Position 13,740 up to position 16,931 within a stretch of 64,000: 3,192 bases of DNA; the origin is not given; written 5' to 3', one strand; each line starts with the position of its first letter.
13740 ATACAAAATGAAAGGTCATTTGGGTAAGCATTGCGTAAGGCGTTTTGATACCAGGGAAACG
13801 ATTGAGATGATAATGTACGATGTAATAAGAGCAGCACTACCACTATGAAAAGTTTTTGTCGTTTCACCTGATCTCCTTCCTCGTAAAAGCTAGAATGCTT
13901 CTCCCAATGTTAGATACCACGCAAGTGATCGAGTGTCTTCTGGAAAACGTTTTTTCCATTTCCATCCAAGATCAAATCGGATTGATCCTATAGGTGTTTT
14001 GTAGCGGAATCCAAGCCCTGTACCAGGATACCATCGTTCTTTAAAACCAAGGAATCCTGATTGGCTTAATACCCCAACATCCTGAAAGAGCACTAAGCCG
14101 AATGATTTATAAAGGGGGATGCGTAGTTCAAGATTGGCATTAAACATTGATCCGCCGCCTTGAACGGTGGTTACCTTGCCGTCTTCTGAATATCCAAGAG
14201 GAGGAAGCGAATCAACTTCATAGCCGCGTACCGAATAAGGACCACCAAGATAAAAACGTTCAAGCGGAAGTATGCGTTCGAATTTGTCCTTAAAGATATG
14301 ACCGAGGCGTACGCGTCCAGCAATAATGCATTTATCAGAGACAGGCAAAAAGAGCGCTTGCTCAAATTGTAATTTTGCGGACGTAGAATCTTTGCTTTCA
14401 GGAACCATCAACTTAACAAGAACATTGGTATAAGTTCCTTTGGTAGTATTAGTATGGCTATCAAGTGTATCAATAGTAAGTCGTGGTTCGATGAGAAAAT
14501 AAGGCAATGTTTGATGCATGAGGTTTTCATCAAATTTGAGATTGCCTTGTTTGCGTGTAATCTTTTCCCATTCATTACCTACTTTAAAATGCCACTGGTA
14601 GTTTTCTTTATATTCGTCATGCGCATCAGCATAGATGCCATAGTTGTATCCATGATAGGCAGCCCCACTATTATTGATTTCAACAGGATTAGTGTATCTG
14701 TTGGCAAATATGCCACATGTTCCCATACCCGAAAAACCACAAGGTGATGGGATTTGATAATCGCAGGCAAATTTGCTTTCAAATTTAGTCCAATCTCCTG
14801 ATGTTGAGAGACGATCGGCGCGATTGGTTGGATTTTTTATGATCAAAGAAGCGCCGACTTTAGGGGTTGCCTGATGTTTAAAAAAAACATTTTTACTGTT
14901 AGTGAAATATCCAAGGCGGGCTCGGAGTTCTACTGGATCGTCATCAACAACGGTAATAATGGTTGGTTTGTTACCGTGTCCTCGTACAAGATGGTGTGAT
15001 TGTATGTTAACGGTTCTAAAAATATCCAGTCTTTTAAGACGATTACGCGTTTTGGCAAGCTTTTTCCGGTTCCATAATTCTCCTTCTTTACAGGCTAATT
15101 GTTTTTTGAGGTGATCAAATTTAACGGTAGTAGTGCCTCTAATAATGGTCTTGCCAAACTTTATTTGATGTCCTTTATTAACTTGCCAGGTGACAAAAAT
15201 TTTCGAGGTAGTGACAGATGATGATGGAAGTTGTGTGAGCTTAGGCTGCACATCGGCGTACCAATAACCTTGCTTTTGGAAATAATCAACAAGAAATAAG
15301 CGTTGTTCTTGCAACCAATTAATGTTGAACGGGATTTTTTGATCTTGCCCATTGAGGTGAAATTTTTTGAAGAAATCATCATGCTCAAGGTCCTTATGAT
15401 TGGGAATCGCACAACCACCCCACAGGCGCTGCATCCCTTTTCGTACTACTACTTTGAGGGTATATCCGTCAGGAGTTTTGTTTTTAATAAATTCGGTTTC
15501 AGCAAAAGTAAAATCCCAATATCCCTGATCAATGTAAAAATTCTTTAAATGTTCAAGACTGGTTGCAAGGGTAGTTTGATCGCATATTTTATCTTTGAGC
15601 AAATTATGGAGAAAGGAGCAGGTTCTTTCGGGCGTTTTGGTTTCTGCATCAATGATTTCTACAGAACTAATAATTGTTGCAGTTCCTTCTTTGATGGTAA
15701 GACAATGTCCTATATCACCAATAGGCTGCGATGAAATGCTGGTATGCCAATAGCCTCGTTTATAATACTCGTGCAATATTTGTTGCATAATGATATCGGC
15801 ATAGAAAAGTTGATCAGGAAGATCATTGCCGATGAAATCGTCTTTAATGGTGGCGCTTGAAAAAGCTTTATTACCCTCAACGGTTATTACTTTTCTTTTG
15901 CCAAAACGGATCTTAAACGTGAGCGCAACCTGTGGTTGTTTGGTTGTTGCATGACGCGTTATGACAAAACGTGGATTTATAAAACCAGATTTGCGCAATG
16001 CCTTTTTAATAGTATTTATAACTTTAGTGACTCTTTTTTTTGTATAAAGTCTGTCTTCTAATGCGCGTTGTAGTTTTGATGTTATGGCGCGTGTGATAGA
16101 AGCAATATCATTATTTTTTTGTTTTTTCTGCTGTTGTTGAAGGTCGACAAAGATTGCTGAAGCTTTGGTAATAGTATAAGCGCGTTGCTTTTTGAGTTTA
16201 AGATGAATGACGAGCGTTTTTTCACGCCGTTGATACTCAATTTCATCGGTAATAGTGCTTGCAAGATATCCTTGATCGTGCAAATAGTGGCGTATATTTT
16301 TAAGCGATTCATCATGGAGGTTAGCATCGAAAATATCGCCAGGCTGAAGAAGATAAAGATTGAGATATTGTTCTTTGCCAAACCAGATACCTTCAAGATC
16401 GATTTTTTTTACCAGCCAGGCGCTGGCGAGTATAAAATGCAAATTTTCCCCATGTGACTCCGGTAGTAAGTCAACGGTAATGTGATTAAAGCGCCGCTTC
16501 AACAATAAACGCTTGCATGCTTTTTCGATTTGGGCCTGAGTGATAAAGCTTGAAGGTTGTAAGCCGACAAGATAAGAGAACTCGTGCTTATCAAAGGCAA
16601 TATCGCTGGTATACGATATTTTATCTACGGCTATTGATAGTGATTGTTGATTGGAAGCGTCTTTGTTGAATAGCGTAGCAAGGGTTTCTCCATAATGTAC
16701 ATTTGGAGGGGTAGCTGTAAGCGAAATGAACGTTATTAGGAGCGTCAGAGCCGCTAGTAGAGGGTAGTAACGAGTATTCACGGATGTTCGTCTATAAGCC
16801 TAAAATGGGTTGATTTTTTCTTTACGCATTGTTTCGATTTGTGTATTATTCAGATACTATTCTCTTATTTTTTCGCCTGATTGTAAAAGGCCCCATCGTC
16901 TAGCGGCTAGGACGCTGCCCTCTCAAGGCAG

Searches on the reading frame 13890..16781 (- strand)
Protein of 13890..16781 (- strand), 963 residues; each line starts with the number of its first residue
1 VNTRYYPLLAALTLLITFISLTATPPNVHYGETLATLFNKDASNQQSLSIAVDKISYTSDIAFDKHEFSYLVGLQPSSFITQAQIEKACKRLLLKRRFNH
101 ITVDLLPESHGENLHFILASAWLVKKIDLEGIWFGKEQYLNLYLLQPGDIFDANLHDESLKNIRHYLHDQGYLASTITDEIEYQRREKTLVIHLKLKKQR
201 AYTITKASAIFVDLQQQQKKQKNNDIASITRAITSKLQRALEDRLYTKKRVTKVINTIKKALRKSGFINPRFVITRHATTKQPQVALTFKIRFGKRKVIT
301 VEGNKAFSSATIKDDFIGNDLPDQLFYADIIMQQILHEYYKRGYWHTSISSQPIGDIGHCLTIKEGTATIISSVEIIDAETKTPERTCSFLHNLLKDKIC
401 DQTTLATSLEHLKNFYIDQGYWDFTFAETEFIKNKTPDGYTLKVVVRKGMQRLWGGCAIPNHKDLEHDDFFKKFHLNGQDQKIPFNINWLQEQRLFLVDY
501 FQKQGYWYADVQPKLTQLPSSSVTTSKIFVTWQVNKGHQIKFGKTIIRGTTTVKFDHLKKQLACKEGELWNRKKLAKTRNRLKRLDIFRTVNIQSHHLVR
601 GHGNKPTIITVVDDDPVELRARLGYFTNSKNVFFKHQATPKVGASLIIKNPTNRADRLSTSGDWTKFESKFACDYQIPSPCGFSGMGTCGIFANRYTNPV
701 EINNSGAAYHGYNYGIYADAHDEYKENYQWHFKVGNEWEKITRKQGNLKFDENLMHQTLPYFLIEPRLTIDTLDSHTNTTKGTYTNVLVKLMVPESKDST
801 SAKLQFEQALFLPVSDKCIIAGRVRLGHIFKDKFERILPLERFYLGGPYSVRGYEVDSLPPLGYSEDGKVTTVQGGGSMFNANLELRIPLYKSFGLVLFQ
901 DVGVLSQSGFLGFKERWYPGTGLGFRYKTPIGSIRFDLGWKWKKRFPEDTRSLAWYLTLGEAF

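Call 69: search_protein_families(library=pfam, proteins=[window:13890-16781:-], max_evalue=0.0001)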
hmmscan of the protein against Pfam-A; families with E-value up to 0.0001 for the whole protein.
window:13890-16781:- (963 aa): 2 families
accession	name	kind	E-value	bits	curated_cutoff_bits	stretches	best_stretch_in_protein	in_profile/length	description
PF01103.29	Omp85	-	7.6e-34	118.1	24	1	691-963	42-325/325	Omp85 superfamily domain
PF07244.20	POTRA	-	7.9e-30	103.8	21.3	0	124-194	3-76/79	Surface antigen variable number repeat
